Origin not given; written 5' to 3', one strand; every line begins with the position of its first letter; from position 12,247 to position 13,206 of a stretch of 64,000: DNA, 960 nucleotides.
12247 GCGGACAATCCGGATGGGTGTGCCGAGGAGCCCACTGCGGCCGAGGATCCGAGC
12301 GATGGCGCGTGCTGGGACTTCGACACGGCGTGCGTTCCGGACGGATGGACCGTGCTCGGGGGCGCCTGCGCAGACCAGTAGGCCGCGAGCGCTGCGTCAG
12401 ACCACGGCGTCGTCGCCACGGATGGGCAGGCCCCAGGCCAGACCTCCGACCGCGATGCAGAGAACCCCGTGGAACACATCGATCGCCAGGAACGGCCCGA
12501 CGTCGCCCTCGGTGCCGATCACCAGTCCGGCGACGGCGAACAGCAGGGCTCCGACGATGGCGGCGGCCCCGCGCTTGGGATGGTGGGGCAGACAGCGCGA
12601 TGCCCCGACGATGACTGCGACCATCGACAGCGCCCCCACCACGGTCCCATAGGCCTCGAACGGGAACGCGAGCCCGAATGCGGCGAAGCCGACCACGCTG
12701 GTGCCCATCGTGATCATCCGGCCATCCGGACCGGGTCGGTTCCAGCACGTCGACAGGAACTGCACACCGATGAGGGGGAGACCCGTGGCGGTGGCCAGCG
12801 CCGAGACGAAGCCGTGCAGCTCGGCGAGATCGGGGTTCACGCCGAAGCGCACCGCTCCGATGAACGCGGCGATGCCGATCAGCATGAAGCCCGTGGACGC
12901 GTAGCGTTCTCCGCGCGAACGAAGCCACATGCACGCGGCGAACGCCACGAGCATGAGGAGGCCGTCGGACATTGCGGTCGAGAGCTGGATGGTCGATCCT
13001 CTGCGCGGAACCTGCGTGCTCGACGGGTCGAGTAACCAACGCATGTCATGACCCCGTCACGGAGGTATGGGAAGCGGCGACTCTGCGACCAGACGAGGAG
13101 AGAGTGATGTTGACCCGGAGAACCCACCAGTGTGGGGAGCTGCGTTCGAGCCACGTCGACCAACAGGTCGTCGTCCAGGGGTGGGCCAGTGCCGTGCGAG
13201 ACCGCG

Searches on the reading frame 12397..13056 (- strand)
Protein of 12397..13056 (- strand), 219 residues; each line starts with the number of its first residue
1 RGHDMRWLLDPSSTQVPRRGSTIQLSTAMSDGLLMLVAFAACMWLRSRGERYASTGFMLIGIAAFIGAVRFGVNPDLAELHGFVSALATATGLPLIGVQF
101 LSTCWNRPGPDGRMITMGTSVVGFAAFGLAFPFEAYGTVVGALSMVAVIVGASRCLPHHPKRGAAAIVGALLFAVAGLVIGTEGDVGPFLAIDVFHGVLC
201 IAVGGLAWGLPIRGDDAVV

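Call 68: search_protein_families(library=pfam, proteins=[window:12397-13056:-], max_evalue=0.001)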
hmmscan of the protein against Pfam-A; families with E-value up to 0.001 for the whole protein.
window:12397-13056:- (219 aa): 1 family
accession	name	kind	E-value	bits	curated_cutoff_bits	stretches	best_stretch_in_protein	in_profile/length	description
PF22285.2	DUF6962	-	2.4e-08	34.7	27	1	27-211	2-194/198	Family of unknown function (DUF6962)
